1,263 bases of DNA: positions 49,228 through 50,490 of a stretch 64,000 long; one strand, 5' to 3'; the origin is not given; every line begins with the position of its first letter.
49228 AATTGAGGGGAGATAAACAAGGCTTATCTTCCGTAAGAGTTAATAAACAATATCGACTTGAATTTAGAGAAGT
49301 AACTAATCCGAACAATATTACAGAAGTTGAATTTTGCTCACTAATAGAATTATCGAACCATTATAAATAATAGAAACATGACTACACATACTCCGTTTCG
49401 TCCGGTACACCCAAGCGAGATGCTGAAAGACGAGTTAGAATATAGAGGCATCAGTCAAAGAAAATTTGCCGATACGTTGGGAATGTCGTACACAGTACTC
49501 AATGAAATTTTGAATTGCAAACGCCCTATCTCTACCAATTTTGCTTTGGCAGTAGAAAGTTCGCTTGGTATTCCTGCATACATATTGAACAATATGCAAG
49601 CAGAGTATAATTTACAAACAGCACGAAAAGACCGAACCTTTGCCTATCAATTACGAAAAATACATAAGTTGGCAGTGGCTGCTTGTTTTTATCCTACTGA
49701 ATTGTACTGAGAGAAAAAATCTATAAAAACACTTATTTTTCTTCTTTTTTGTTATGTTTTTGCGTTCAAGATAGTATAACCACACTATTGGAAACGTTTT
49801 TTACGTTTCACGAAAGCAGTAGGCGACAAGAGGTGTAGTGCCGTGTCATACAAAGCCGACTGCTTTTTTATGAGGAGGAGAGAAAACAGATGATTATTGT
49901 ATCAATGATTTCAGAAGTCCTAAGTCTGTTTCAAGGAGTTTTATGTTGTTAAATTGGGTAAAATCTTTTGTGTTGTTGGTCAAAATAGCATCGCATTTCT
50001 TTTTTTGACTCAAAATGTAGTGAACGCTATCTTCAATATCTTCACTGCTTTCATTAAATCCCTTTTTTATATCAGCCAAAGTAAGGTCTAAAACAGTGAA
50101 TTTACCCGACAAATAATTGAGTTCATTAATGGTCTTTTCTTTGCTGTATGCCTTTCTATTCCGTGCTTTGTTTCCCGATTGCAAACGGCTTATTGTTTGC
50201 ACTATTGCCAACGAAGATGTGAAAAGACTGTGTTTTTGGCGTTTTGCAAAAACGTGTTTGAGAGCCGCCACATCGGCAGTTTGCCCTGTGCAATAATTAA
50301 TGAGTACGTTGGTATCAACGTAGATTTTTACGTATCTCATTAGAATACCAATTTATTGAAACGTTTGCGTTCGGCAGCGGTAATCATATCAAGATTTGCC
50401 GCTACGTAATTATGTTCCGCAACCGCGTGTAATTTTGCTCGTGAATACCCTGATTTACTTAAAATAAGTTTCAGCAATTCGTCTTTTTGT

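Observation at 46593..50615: TA and unknown cassettes are separated by a conserved ~25-42 bp repeat family; higBA is bracketed by an exact 26-bp direct repeat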

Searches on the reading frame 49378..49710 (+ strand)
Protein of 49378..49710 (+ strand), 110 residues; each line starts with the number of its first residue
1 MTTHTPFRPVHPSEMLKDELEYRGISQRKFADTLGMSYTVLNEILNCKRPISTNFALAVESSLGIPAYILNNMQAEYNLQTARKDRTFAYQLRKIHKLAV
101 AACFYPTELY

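Call 12: search_protein_families(library=pfam, proteins=[window:49378-49710:+], max_evalue=0.01)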
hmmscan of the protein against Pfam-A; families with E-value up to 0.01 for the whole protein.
window:49378-49710:+ (110 aa): 1 family
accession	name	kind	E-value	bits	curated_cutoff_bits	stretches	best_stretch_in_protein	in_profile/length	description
PF01381.28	HTH_3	-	3.8e-05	24.1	23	1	17-67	2-52/55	Helix-turn-helix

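Call 16: find_encoding_contigs(protein=window:49378-49710:+, flank=10000, max_places=10)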
Protein window:49378-49710:+ (110 aa): 1 contig read that carries it; 1 place shown.
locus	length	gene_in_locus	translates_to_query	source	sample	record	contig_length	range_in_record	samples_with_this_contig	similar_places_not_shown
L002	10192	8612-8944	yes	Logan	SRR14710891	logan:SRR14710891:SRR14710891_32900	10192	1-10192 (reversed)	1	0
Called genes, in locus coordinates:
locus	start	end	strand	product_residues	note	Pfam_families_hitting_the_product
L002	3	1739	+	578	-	?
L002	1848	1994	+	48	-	-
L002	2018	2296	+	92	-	PF16476:DUF5053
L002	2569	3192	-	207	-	-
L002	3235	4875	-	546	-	PF08800:BT4734-like_N, PF08707:PriCT_2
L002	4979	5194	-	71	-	PF14053:DUF4248 (weak)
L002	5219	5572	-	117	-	-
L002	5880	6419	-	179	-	-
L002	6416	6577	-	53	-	-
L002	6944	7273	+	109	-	-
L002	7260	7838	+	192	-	-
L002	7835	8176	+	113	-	-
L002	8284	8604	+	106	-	PF05015:HigB-like_toxin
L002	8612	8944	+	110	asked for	-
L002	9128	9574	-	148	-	PF13470:PIN_3 (weak), PF01850:PIN (weak)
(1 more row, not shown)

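Call 37: find_homologous_proteins(query=window:49378-49707:+, max_evalue=0.00001)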
Query window:49378-49707:+ (110 aa): 492 proteins with E <= 0.00001 among 493 candidates; the best 120 are listed.
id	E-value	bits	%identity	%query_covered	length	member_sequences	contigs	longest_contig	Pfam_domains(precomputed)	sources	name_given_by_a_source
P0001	2.8e-67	241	100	100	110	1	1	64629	-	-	-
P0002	6.0e-38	147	67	95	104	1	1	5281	-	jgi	jgi:addiction module HigA family antidote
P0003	4.5e-34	135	66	91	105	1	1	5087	PF01381.29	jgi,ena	-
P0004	5.6e-34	134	64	92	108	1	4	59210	PF01381.29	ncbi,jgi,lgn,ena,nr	ncbi:MAG: HigA family addiction module antitoxin [Bacteroidetes bacterium]|nr:HigA family addiction 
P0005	1.9e-32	129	63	85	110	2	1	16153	PF01381.29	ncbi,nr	ncbi:MAG: HigA family addiction module antidote protein [Prevotellaceae bacterium]|nr:HigA family ad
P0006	4.2e-32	128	61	86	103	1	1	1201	-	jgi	jgi:addiction module HigA family antidote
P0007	4.4e-32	128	64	86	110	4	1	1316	-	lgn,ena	-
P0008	4.4e-32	128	65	85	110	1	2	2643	-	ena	-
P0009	9.0e-32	127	63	87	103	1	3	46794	-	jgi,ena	-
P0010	1.0e-31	127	63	86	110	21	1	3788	-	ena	-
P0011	1.1e-31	127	63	85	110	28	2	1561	-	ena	-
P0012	1.8e-31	126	63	86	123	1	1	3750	-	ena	-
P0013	2.0e-31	126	59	86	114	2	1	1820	PF01381.29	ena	-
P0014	2.9e-31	126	63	90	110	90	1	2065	-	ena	-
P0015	3.9e-31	125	60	86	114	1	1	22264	PF01381.29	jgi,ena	-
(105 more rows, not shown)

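Call 39: find_encoding_contigs(protein=P0002, flank=5000, max_places=4)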
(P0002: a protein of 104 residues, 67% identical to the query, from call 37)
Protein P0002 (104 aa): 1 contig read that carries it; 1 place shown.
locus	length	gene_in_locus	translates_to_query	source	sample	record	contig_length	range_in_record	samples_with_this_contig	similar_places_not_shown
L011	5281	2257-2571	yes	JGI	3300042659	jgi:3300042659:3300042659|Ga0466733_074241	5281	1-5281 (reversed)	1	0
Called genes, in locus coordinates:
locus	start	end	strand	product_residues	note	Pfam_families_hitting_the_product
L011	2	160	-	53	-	?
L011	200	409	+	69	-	-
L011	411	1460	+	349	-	PF00145:DNA_methylase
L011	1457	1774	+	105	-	-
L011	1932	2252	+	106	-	PF05015:HigB-like_toxin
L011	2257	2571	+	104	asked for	-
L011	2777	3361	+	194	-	-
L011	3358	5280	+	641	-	?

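Call 40: find_encoding_contigs(protein=P0004, flank=5000, max_places=4)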
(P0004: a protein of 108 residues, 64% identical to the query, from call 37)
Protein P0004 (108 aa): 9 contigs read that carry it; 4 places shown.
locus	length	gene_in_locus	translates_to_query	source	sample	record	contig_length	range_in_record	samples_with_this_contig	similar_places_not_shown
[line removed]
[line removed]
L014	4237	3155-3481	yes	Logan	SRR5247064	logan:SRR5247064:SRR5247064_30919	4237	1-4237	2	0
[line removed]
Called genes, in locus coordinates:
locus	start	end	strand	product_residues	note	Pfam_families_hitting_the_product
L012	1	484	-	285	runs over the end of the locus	PF01063:Aminotran_4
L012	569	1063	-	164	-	PF08645:PNK3P, PF13419:HAD_2, PF00702:Hydrolase, PF13242:Hydrolase_like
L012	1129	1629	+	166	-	PF20791:Acyl-ACP_TE_C, PF13279:4HBT_2, PF03061:4HBT (weak)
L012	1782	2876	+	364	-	PF04055:Radical_SAM, PF06969:HemN_C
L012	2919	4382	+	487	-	PF01943:Polysacc_synt, PF13440:Polysacc_synt_3 (faint)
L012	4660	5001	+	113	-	PF05015:HigB-like_toxin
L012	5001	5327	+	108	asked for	PF01381:HTH_3 (weak)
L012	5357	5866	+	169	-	-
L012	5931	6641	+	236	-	PF03544:TonB_C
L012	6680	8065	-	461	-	PF07690:MFS_1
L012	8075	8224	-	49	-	-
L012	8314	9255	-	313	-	PF03755:YicC-like_N, PF08340:YicC-like_C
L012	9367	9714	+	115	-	PF01245:Ribosomal_L19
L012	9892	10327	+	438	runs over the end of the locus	PF00696:AA_kinase, PF22468:ACT_9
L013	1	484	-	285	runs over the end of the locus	PF01063:Aminotran_4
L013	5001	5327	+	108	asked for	PF01381:HTH_3 (weak)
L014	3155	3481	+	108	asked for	PF01381:HTH_3 (weak)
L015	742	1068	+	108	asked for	PF01381:HTH_3 (weak)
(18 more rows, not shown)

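Call 41: find_encoding_contigs(protein=P0003, flank=5000, max_places=4)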
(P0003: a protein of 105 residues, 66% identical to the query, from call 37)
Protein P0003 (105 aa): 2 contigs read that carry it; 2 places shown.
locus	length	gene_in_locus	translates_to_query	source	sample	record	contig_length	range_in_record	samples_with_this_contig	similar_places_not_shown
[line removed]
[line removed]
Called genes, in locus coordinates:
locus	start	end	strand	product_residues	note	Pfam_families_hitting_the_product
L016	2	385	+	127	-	?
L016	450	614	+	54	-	-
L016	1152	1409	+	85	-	PF10387:DUF2442 (weak)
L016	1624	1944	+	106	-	PF05015:HigB-like_toxin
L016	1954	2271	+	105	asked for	PF01381:HTH_3 (weak)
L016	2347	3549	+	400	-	PF25063:ARM_TT21_C, PF13414:TPR_11, PF13424:TPR_12, PF21033:RMD1-3, PF14559:TPR_19, PF00515:TPR_1, PF13424:TPR_12, PF00515:TPR_1, +29 more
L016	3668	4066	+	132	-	PF18498:DUF5618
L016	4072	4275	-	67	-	-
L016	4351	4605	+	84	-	-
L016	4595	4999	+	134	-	PF13470:PIN_3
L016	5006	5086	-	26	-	?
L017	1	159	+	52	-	?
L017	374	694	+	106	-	PF05015:HigB-like_toxin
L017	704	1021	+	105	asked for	PF01381:HTH_3 (weak)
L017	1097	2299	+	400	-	PF25063:ARM_TT21_C, PF13414:TPR_11, PF13424:TPR_12, PF21033:RMD1-3, PF14559:TPR_19, PF00515:TPR_1, PF13424:TPR_12, PF00515:TPR_1, +29 more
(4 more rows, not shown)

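Call 53: find_homologous_proteins(query=L016:3668-4063:+, max_evalue=1e-10)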
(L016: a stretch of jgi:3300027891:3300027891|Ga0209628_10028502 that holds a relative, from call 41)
Query L016:3668-4063:+ (132 aa): 713 proteins with E <= 1e-10 among 723 candidates; the best 120 are listed.
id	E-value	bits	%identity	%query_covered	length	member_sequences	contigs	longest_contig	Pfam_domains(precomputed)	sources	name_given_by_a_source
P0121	5.2e-80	283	100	100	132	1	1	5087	PF18498.7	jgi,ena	-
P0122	6.4e-80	283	100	100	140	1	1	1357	PF18498.7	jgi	-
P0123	6.5e-68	244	86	100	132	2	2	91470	PF18498.7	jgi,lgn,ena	-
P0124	1.7e-64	233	84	98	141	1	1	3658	PF18498.7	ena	-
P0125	7.2e-64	231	82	98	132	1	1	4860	PF18498.7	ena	-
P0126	1.4e-61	224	78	98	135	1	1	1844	PF18498.7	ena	-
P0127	2.1e-61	223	79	100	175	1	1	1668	PF18498.7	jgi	jgi:hypothetical protein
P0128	1.1e-60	221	77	98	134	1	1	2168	PF18498.7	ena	-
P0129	1.6e-60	221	78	100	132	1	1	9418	PF18498.7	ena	-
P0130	5.5e-60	219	75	100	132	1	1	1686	PF18498.7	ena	-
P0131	1.6e-59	217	77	99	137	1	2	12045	PF18498.7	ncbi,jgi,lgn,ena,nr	ncbi:MAG: DUF5618 family protein [Paludibacter sp.]|nr:DUF5618 family protein [Paludibacter sp.]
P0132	4.1e-59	216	76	100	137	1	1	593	PF18498.7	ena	-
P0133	9.1e-59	215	76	98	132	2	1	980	PF18498.7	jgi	-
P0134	1.0e-57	211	77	100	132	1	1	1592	PF18498.7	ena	-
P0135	1.1e-56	208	75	100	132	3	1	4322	PF18498.7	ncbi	-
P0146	7.1e-55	202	73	100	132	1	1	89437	PF18498.7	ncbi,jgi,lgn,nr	ncbi:MAG: DUF5618 family protein [Bacteroidales bacterium]|jgi:hypothetical protein|nr:DUF5618 famil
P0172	3.0e-53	197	71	97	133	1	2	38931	PF18498.7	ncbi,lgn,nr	ncbi:hypothetical protein FACS1894180_2140 [Bacteroidia bacterium]|nr:hypothetical protein FACS18941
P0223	6.9e-52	193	69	98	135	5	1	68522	PF18498.7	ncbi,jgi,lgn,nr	ncbi:MAG: DUF5618 family protein [Dysgonamonadaceae bacterium]|jgi:hypothetical protein|nr:DUF5618 f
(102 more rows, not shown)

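Call 54: find_encoding_contigs(protein=P0123, flank=10000, max_places=4)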
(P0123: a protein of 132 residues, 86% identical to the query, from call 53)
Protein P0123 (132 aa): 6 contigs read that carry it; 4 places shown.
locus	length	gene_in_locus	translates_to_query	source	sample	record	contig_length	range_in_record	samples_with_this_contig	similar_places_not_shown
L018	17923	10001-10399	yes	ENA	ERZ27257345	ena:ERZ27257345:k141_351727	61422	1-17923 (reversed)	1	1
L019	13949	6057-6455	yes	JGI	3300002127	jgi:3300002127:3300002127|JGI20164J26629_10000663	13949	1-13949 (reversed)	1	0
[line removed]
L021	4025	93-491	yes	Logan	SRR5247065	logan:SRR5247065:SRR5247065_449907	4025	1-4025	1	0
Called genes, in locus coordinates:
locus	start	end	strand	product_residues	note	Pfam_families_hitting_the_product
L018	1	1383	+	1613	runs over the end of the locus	PF00801:PKD (faint), PF18911:PKD_4, PF13585:CHU_C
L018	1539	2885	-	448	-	PF13286:HD_assoc (weak)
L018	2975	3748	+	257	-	-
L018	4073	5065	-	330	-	PF01734:Patatin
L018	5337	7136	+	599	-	-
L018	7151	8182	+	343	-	PF09603:Fib_succ_major (weak)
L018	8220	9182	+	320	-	-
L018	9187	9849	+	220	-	-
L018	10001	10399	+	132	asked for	PF18498:DUF5618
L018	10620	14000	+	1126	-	-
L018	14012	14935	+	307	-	-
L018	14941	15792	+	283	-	-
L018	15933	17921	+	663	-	?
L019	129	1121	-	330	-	PF01734:Patatin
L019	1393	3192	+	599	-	-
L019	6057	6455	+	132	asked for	PF18498:DUF5618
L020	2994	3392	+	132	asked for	PF18498:DUF5618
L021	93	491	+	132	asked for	PF18498:DUF5618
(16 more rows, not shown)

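Call 55: find_encoding_contigs(protein=P0146, flank=10000, max_places=3)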
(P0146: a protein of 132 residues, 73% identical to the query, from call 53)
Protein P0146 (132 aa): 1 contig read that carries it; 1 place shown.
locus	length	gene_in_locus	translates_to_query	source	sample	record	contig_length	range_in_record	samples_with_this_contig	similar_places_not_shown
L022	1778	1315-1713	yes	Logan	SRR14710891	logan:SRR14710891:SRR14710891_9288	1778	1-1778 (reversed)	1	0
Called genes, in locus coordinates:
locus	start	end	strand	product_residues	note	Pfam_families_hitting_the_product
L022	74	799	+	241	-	PF20508:DUF6734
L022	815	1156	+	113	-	-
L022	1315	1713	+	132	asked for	PF18498:DUF5618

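Call 59: find_encoding_contigs(protein=P0223, flank=10000, max_places=3)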
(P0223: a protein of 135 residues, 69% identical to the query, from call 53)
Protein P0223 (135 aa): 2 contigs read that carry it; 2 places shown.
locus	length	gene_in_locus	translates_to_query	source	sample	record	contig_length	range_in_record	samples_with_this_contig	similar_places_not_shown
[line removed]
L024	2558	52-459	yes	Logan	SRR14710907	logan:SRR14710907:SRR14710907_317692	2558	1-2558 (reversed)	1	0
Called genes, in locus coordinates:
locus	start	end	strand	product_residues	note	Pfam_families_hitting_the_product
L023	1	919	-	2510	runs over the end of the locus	PF14349:SprA_N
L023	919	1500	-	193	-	PF01330:RuvA_N, PF14520:HHH_5, PF00633:HHH (faint), PF07499:RuvA_C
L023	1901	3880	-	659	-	PF13306:LRR_5, PF12733:Cadherin-like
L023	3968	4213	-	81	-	-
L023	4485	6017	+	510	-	PF01676:Metalloenzyme, PF06415:iPGM_N, PF01663:Phosphodiest (weak)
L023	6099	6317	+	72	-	-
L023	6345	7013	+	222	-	-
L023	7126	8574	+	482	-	PF18294:Pept_S41_N, PF17820:PDZ_6 (weak), PF03572:Peptidase_S41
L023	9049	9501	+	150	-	PF01797:Y1_Tnp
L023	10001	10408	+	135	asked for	PF18498:DUF5618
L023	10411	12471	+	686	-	PF03571:Peptidase_M49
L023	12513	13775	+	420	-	PF00709:Adenylsucc_synt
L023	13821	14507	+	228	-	PF04298:Zn_peptidase_2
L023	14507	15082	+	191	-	PF02577:BFN_dom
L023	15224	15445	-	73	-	PF09413:DUF2007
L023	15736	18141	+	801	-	PF02190:LON_substr_bdg, PF07724:AAA_2 (faint), PF00004:AAA, PF07728:AAA_5, PF13401:AAA_22 (faint), PF22667:Lon_lid, PF05362:Lon_C, PF13541:ChlI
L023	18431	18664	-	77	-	-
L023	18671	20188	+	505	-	PF00148:Oxidored_nitro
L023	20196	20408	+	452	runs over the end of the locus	PF00148:Oxidored_nitro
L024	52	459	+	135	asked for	PF18498:DUF5618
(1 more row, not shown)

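Call 60: find_encoding_contigs(protein=P0172, flank=10000, max_places=3)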
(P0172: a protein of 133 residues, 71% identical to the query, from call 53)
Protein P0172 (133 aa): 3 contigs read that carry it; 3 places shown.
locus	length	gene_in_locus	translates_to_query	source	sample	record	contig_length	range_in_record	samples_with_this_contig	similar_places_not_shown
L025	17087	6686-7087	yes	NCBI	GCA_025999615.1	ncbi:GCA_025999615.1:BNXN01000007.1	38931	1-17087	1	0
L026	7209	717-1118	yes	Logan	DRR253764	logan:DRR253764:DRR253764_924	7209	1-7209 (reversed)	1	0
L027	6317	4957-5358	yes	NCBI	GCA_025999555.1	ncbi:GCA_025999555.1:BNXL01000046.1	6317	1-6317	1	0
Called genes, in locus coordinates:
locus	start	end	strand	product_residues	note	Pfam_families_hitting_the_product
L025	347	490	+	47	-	-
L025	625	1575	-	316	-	-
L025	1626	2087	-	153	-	-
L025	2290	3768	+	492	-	-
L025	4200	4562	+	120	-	PF00132:Hexapep, PF14602:Hexapep_2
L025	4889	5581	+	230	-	-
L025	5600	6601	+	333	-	PF14057:GGGtGRT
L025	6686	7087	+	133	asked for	PF18498:DUF5618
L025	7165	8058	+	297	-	PF03331:LpxC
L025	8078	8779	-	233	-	PF03548:LolA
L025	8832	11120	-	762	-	-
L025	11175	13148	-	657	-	-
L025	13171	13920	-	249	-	-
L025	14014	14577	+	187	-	PF01195:Pept_tRNA_hydro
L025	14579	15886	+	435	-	PF01595:CNNM, PF00571:CBS (weak), PF03471:CorC_HlyC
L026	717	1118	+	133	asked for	PF18498:DUF5618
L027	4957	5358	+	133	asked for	PF18498:DUF5618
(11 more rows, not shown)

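Call 68: find_homologous_proteins(query=L018:9187-9846:+, max_evalue=1e-10)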
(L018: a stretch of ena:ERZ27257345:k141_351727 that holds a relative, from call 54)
Query L018:9187-9846:+ (220 aa): 195 proteins with E <= 1e-10 among 301 candidates; the best 120 are listed.
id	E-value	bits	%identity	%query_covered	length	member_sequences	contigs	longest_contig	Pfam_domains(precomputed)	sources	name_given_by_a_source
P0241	1.8e-128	445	89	100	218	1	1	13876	-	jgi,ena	-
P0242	1.5e-126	438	87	100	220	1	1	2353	-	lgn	-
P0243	1.3e-106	373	73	100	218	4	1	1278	-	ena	-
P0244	6.1e-104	364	72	100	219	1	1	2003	-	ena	-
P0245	2.7e-102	359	70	100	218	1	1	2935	-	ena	-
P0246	3.4e-101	355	69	100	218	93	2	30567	-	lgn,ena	-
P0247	1.7e-99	350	71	100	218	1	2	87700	-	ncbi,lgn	-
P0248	5.1e-96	338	66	100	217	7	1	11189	-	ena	-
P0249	1.9e-95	337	66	100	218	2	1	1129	-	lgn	-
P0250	6.7e-88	312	65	100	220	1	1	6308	-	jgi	jgi:hypothetical protein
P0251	6.8e-88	312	65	100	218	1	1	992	-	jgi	-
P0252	6.6e-85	302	63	100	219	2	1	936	-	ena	-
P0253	3.8e-84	300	62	100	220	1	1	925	-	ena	-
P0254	1.8e-81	291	58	100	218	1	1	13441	-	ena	-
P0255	1.4e-80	288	61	99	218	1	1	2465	-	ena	-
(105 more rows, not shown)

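Call 69: find_encoding_contigs(protein=P0241, flank=6000, max_places=3)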
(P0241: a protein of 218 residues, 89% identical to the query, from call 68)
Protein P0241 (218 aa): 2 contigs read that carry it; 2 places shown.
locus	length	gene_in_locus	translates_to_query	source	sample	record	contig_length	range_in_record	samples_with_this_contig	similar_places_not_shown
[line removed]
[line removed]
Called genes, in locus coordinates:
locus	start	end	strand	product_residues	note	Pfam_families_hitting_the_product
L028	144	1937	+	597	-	-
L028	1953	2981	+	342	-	PF09603:Fib_succ_major (weak)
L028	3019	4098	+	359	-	-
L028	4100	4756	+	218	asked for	-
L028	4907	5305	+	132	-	PF18498:DUF5618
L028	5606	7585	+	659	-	-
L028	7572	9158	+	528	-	-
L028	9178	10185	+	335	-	-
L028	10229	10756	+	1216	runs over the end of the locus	?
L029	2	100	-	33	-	?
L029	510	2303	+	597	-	-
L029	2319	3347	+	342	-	PF09603:Fib_succ_major (weak)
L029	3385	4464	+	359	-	-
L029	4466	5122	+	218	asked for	-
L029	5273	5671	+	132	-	PF18498:DUF5618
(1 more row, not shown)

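Call 70: find_encoding_contigs(protein=P0247, flank=6000, max_places=3)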
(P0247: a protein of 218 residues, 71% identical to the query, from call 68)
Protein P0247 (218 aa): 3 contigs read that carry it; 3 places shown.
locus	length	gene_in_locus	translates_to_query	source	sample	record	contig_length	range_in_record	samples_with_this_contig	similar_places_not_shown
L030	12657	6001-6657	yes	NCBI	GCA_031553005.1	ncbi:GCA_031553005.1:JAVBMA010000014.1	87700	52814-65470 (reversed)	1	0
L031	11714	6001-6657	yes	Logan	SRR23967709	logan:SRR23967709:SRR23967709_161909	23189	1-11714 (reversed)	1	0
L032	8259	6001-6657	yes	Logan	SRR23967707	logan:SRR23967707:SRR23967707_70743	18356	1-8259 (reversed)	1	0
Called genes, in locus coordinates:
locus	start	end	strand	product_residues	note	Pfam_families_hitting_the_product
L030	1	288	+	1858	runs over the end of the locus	-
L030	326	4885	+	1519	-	-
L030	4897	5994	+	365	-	-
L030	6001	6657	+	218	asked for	-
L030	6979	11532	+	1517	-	PF05359:DUF748, PF04357:TamB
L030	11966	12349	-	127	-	PF01288:HPPK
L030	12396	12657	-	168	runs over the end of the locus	PF04542:Sigma70_r2, PF08281:Sigma70_r4_2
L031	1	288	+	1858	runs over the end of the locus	-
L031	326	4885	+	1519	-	-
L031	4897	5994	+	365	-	-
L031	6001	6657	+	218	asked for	-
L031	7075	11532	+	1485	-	PF05359:DUF748, PF04357:TamB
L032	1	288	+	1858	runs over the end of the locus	-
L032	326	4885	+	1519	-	-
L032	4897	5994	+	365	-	-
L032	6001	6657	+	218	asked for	-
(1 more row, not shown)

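Call 84: search_protein_families(library=ncbifam, proteins=[L016:4351-4605:+], max_evalue=0.001)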
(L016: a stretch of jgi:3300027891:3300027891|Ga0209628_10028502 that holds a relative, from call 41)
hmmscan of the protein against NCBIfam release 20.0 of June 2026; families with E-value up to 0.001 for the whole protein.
L016:4351-4605:+ (84 aa): 0 families

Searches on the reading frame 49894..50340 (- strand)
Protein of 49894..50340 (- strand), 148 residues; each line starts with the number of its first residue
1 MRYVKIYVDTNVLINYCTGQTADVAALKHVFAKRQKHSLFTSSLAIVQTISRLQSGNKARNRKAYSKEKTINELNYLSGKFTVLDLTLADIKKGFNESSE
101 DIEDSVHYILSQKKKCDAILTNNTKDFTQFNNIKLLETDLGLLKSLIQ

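Call 12: search_protein_families(library=pfam, proteins=[window:49894-50340:-], max_evalue=0.01)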
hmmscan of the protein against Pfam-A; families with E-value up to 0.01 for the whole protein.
window:49894-50340:- (148 aa): 2 families
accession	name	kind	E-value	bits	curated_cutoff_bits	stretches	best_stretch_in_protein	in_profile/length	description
PF13470.12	PIN_3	-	2.3e-06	28.8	27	1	6-125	2-115/115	PIN domain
PF01850.27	PIN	-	1.1e-05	26.5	23.6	1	6-127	1-114/120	PIN domain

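Call 84: search_protein_families(library=ncbifam, proteins=[window:49894-50340:-], max_evalue=0.001)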
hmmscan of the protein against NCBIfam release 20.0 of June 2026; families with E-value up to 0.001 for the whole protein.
window:49894-50340:- (148 aa): 1 family
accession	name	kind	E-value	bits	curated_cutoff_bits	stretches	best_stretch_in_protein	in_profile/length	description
NF047863.1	VapCLeptosp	equivalog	0.0004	20.7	140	1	8-135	3-126/130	type II toxin-antitoxin system tRNA(fMet)-specific endonuclease VapC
